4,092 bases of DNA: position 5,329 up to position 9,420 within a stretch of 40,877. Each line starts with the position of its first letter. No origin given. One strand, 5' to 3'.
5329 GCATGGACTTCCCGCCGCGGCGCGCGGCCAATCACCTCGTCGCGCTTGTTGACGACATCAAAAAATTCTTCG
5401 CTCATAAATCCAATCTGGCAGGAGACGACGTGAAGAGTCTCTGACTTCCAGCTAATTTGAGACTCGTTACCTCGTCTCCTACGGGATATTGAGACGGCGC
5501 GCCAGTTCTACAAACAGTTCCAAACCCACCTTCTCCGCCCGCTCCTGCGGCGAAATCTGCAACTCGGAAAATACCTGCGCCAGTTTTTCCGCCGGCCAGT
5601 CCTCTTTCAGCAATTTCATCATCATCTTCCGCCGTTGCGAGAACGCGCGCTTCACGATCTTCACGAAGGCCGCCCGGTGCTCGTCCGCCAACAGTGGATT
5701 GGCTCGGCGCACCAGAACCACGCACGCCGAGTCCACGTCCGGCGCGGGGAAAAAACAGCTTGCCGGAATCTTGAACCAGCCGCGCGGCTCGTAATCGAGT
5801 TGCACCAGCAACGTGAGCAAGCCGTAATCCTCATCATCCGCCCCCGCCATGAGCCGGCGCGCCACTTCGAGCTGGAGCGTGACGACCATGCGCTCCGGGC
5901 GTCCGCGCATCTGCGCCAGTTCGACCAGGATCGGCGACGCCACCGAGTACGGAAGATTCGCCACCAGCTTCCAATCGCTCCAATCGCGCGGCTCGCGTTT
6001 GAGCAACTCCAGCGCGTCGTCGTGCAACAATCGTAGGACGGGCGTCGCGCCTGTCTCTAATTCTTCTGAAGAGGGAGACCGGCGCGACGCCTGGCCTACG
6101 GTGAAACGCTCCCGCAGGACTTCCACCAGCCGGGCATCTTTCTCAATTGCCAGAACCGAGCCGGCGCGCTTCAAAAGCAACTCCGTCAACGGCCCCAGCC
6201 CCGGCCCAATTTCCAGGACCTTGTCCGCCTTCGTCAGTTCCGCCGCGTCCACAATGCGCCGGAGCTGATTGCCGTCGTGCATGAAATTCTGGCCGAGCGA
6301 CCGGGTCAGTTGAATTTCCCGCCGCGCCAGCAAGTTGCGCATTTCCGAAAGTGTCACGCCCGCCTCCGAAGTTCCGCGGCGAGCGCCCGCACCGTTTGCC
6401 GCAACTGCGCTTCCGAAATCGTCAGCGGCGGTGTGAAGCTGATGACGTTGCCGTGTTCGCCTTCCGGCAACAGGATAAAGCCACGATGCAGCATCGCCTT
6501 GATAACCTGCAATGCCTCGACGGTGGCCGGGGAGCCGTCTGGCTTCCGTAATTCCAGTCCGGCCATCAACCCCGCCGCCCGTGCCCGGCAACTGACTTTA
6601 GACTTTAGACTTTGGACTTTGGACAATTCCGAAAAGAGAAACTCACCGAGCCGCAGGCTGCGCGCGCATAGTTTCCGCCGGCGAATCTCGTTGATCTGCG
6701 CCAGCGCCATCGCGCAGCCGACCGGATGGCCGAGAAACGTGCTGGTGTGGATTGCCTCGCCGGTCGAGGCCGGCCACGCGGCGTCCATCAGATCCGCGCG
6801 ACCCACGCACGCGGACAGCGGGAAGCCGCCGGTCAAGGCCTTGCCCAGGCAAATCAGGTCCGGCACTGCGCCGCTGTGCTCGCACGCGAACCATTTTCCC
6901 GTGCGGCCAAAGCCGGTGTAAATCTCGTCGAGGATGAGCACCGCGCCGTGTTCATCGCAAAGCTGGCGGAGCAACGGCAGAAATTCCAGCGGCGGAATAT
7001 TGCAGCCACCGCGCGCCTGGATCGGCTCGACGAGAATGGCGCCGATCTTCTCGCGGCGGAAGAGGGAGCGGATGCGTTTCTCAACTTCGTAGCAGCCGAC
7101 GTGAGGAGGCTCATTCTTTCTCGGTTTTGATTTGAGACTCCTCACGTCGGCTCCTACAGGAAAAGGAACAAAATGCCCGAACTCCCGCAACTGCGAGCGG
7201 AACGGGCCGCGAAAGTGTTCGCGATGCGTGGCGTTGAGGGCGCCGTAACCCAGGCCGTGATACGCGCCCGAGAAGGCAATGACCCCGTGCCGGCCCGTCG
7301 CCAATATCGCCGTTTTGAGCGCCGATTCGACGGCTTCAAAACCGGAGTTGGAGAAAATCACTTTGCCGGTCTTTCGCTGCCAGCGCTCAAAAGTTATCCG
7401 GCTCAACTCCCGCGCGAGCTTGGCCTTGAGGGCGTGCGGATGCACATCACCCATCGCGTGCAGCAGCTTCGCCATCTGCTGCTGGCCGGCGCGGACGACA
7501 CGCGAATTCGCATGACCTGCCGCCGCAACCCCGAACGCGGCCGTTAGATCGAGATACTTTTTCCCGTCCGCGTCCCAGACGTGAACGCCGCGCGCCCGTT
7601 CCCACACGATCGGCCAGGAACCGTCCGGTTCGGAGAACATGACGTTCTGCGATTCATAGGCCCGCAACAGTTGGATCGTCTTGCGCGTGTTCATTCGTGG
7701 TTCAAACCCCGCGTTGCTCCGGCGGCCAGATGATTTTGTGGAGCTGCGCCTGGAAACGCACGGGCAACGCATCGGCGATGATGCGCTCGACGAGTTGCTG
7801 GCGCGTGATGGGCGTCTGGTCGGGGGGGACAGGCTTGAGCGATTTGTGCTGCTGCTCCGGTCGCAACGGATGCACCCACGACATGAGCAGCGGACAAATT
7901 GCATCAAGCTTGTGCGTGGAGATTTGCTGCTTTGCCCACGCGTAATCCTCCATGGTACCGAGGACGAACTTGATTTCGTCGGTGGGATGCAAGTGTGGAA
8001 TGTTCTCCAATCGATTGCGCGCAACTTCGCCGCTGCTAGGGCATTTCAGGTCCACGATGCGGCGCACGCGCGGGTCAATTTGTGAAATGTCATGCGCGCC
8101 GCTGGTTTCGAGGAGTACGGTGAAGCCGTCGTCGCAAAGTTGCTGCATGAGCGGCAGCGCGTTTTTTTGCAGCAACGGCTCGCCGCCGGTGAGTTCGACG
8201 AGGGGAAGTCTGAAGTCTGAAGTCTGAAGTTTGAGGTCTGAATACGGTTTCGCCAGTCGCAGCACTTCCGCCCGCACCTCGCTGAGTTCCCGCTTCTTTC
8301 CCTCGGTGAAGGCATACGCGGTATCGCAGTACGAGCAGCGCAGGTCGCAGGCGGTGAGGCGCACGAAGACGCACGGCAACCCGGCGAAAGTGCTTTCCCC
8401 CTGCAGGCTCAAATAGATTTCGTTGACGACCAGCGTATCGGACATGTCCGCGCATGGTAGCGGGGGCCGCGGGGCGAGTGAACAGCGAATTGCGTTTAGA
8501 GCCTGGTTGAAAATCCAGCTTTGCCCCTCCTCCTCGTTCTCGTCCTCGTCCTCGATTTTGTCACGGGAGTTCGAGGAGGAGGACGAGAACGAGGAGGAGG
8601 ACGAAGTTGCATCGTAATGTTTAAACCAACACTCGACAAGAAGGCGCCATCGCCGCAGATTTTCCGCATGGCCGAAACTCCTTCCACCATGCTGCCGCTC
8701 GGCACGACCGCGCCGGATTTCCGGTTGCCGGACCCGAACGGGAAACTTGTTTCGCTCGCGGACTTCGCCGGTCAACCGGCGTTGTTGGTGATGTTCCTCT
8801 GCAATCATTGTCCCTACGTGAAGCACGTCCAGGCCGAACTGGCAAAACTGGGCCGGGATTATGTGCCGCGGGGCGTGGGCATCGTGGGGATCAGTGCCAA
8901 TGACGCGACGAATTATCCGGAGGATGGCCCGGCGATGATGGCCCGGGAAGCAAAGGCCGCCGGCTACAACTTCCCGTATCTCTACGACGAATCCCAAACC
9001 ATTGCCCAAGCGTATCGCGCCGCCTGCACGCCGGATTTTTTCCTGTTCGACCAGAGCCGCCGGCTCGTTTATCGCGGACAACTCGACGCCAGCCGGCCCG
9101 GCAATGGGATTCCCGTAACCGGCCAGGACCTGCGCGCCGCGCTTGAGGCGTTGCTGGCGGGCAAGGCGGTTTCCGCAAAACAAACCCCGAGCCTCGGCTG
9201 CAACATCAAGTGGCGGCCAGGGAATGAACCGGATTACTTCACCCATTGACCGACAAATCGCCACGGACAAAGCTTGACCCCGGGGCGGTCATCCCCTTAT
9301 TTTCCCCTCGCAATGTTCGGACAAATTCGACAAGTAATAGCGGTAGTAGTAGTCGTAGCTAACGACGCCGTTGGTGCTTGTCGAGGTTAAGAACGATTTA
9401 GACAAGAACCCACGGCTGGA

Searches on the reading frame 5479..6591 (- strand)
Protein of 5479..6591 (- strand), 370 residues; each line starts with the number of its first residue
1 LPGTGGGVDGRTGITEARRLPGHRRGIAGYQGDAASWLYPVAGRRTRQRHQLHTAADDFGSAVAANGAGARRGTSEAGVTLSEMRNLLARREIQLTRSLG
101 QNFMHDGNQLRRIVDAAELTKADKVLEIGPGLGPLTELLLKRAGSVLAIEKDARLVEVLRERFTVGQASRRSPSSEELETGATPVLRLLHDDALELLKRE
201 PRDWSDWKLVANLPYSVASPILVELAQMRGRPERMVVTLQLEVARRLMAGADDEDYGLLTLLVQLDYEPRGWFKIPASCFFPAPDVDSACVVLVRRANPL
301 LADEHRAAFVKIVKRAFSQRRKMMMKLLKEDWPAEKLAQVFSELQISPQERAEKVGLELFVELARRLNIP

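Call 99: search_protein_families(library=pfam, proteins=[window:5479-6591:-], max_evalue=0.00001)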
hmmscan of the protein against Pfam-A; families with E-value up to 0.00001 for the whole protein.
window:5479-6591:- (370 aa): 1 family
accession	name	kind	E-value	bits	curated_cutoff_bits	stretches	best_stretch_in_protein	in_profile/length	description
PF00398.26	RrnaAD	-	8.5e-47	159.9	24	1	96-367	5-261/263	Ribosomal RNA adenine dimethylase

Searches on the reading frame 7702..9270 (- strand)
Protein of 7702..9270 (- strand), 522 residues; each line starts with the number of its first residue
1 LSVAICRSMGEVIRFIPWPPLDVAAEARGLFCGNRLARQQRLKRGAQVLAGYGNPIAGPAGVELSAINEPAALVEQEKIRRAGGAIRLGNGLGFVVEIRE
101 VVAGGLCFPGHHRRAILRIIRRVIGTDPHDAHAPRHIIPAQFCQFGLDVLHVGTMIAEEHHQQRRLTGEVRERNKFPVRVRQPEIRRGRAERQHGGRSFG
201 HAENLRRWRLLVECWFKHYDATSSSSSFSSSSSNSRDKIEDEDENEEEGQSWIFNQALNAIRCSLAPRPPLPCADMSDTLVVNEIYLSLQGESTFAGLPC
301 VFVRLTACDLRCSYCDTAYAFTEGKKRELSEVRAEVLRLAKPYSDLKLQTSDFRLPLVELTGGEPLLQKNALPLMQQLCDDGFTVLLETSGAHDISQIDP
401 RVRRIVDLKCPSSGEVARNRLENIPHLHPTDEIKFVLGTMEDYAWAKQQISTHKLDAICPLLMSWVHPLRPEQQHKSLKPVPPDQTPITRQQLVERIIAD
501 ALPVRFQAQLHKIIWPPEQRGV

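Call 99: search_protein_families(library=pfam, proteins=[window:7702-9270:-], max_evalue=0.00001)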
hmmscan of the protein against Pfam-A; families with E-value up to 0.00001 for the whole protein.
window:7702-9270:- (522 aa): 1 family
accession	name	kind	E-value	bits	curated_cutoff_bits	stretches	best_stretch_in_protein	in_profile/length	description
PF04055.27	Radical_SAM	-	1.8e-06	28.7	29.5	1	306-394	5-90/166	Radical SAM superfamily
